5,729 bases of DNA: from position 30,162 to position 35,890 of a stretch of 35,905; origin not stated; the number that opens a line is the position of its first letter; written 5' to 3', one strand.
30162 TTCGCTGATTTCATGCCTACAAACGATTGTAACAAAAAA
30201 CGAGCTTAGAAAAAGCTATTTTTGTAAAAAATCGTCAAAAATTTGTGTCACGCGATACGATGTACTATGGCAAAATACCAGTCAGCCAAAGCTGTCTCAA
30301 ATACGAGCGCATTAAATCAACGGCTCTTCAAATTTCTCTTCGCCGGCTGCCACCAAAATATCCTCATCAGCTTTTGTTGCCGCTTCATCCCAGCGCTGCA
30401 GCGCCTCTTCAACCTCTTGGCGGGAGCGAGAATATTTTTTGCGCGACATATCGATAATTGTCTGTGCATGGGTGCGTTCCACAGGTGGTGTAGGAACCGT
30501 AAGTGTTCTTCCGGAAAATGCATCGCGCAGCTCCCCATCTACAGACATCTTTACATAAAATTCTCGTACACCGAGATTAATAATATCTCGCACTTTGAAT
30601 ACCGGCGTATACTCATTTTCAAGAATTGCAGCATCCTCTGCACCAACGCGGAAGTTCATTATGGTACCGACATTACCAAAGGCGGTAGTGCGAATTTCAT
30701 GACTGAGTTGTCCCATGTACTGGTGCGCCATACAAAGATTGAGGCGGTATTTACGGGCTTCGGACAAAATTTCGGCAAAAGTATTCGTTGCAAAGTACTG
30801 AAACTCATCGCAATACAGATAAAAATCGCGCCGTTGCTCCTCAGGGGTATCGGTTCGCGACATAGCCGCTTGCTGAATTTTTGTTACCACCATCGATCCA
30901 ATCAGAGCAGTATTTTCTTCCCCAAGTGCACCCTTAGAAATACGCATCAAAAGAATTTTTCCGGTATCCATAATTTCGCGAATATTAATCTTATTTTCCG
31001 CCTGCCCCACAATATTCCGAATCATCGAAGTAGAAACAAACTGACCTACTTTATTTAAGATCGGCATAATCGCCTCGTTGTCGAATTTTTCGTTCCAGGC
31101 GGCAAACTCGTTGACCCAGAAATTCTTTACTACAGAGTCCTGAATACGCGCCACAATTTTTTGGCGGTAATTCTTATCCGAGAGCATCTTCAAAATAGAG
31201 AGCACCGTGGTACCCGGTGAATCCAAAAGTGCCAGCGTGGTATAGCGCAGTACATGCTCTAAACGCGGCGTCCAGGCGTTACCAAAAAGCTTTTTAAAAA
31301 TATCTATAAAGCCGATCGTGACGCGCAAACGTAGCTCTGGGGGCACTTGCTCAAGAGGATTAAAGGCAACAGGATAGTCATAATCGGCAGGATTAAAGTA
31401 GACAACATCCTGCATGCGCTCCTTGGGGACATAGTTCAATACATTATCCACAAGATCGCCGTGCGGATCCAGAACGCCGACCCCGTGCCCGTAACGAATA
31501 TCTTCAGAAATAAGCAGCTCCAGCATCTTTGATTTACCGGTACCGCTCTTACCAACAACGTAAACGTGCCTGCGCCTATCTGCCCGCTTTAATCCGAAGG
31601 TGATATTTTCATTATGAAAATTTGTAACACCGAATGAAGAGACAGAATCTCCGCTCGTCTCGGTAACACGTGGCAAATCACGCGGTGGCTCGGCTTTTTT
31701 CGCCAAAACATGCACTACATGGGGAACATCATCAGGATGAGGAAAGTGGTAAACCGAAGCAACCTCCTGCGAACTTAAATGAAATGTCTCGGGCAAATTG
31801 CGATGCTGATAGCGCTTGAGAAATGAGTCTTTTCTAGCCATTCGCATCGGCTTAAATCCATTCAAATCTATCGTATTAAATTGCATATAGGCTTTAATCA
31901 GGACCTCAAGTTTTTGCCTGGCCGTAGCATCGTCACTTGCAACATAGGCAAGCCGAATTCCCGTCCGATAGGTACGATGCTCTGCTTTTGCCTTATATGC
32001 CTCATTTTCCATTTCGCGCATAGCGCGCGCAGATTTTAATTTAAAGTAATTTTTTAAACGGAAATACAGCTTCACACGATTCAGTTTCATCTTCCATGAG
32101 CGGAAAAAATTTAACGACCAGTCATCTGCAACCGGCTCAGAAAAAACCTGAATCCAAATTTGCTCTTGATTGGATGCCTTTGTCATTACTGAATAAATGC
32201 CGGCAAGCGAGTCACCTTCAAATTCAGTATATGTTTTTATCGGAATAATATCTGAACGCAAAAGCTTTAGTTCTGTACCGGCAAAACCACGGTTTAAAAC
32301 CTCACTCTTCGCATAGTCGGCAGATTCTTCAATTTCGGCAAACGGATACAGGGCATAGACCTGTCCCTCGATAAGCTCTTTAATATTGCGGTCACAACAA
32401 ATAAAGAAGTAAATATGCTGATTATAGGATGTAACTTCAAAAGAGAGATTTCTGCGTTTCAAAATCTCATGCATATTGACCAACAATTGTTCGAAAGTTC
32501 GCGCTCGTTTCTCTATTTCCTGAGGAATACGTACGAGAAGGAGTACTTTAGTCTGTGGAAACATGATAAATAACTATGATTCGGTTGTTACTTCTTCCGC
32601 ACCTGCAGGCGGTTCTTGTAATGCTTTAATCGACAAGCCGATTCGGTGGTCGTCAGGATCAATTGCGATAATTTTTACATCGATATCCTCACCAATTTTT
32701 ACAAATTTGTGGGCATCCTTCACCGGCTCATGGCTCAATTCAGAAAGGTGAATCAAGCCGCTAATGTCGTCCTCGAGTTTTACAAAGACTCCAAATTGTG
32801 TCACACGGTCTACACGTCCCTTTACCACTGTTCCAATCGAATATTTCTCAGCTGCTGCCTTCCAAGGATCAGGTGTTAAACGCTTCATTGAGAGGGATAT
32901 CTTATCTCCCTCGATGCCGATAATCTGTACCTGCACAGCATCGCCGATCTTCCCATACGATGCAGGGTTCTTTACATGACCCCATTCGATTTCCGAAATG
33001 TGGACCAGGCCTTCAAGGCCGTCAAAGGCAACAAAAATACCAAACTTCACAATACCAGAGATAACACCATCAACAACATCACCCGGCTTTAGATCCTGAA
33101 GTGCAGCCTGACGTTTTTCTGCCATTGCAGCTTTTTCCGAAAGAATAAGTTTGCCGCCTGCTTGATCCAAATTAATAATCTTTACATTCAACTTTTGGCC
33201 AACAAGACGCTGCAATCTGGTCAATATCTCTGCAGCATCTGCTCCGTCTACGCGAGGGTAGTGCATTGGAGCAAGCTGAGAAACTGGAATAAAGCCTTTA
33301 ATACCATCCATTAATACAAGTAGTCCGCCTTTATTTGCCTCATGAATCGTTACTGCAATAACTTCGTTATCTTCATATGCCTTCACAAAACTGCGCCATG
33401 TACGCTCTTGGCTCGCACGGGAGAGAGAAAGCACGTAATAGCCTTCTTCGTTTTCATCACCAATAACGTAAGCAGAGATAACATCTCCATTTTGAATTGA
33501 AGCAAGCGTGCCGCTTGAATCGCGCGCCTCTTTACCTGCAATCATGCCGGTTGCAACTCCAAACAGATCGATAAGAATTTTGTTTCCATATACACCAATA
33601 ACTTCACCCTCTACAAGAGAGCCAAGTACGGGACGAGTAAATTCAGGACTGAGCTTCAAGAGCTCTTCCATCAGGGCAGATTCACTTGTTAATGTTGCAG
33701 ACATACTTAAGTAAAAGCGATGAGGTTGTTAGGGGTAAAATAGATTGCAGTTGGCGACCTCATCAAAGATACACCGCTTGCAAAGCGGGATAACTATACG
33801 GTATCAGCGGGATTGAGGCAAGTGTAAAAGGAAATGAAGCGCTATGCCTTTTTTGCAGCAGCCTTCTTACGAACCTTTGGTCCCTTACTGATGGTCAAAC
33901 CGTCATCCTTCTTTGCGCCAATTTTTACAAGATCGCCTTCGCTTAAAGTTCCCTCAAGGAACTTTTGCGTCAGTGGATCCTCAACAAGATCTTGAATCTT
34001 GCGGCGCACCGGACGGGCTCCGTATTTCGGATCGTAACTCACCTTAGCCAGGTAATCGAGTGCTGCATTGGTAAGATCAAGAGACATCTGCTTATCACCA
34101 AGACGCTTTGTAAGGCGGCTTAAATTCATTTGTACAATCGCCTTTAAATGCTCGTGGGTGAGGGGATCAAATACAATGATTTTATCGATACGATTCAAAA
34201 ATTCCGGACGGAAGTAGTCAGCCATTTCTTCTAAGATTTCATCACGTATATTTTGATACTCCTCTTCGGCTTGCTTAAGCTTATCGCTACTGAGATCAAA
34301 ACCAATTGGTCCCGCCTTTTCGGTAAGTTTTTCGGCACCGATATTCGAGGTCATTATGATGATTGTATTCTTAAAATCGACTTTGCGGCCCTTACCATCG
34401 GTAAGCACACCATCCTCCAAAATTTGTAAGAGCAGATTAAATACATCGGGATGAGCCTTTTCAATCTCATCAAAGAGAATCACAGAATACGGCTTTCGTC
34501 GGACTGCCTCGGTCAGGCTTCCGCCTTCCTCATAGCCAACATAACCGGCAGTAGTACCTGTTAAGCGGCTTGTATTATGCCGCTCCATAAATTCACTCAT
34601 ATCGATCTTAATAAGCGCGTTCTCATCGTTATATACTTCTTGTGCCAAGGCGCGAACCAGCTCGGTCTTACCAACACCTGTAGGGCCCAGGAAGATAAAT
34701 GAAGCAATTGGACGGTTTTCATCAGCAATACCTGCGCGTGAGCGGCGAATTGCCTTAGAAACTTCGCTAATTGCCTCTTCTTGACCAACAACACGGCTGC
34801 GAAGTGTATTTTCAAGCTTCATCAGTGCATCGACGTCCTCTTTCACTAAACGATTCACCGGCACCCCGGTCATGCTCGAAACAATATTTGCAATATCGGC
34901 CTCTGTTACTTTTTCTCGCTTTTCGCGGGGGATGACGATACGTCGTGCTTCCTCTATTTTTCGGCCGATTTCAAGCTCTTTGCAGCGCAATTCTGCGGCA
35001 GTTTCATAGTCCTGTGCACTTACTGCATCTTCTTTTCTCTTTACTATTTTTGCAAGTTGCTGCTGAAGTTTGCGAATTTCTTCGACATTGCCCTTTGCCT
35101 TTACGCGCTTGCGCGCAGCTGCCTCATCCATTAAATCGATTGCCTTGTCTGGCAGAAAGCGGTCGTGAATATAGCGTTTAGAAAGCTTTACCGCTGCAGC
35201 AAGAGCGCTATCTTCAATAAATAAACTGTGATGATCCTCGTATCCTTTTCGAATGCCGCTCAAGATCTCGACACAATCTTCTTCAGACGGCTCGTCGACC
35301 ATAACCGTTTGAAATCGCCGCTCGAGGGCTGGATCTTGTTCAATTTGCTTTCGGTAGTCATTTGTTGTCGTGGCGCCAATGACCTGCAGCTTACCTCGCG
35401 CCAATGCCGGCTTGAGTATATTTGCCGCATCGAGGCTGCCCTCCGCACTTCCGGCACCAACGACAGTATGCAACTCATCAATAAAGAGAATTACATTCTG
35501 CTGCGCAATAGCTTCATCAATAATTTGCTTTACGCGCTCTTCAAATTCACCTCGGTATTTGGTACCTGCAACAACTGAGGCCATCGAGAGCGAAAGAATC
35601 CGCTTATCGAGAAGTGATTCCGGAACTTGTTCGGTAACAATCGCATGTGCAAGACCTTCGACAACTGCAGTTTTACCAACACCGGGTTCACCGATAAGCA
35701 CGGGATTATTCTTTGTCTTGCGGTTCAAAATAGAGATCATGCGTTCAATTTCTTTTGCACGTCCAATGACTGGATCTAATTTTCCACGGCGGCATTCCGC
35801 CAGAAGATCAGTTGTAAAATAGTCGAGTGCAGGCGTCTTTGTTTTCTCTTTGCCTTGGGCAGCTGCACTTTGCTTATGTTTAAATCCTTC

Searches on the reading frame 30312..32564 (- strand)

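Call 30: search_protein_families(library=pfam, proteins=[window:30312-32564:-], max_evalue=0.001)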
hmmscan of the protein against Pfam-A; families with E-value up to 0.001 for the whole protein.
window:30312-32564:- (750 aa): 3 families
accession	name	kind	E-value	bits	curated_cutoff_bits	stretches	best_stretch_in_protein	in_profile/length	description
PF01935.23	DUF87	-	8.1e-08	33.1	23.2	1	331-516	23-176/220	Helicase HerA, central domain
PF02534.20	T4SS-DNA_transf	-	4.2e-07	29.6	20.1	1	310-407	31-117/468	Type IV secretory system Conjugative DNA transfer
PF10412.15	TrwB_AAD_bind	-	0.00061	19.2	20.5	0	329-394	13-72/387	Type IV secretion-system coupling protein DNA-binding domain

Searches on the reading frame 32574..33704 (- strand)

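Call 30: search_protein_families(library=pfam, proteins=[window:32574-33704:-], max_evalue=0.001)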
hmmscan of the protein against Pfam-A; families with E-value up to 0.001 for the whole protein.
window:32574-33704:- (376 aa): 7 families
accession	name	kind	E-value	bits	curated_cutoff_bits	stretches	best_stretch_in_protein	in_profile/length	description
PF00575.29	S1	-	5.9e-45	152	22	3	289-360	3-74/74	S1 RNA binding domain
PF23459.1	S1_RRP5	-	1e-09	39.2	27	1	291-358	4-71/72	RRP5 S1 domain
PF21543.3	CvfB_2nd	-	2.3e-08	34.3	27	0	294-360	17-75/76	Virulence regulatory factor CvfB, second domain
PF21710.3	Spt6_S1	-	0.00015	22.4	27.5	0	287-360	13-87/91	Spt6, S1/OB domain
PF13509.12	S1_2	-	0.00066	20.2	21.8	0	290-324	1-35/61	S1 domain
PF24685.1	OB_RRP5_4th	-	0.00066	20.1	31.5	0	296-348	15-71/92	RRP5 OB-fold domain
PF02599.21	CsrA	-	0.00084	19.7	27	0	335-357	12-34/53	Global regulator protein family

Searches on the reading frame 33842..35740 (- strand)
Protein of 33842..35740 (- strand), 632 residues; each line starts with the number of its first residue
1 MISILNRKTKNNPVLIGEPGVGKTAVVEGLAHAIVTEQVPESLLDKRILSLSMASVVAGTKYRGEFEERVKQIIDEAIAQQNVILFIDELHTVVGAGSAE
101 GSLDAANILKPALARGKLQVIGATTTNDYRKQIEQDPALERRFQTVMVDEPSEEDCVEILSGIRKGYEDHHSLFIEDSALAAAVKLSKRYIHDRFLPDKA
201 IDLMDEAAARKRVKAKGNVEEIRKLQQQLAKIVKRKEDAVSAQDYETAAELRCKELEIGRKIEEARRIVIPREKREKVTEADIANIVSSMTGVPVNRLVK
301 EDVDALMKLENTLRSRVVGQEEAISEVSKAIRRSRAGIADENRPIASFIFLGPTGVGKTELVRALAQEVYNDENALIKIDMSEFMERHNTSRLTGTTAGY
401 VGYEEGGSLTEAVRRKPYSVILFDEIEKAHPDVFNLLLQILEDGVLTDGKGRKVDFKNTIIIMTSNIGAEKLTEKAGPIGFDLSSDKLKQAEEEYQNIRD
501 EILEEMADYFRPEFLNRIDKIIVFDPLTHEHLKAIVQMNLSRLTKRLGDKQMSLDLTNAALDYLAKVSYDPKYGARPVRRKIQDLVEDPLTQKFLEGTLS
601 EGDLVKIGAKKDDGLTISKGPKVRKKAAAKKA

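Call 30: search_protein_families(library=pfam, proteins=[window:33842-35740:-], max_evalue=0.001)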
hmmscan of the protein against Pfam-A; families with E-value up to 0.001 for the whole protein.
window:33842-35740:- (632 aa): 33 families (the best 25 are shown)
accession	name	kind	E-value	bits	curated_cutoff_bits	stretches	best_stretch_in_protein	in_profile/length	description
PF07724.20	AAA_2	-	2.9e-67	226.3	27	1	343-521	1-166/166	AAA domain (Cdc48 subfamily)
PF17871.7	AAA_lid_9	-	1.6e-33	115.2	22.8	1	152-252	1-101/104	AAA lid domain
PF00004.35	AAA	-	1e-27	97.6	21.2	2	14-145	2-125/131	ATPase family associated with various cellular activities (AAA)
PF10431.15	ClpB_D2-small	-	3.8e-24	85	21.9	1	527-607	1-81/81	C-terminal, D2-small domain, of ClpB protein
PF07728.20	AAA_5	-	2.5e-21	76.6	22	2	348-469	2-125/139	AAA domain (dynein-related subfamily)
PF13401.12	AAA_22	-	4.6e-11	43.6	27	1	8-121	3-119/130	AAA domain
PF13191.12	AAA_16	-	2.2e-09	38.5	32.6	0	11-37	25-51/167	AAA ATPase domain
PF00158.32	Sigma54_activat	-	4.6e-09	36.6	20.2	1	336-465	13-142/168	Sigma-54 interaction domain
PF20720.3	nSTAND3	-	8.1e-08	32.6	27.2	0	10-38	17-45/155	Novel STAND NTPase 3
PF13173.12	AAA_14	-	1.3e-07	32.1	27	0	349-444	6-88/129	AAA domain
PF12775.13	AAA_7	-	4.6e-07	30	25.8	0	347-392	35-80/181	P-loop containing dynein motor region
PF20030.5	bpMoxR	-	2.1e-06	27.4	27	0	348-466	34-145/205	MoxR domain in the MoxR-vWA-beta-propeller ternary systems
PF05621.17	TniB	-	3.7e-06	27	22.4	1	33-148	71-184/189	Bacterial TniB protein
PF13521.12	AAA_28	-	6.5e-06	26.9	27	0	348-368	2-22/164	AAA domain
PF01695.23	IstB_IS21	-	2.1e-05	24.6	24.1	0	348-369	95-116/238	IstB-like ATP binding protein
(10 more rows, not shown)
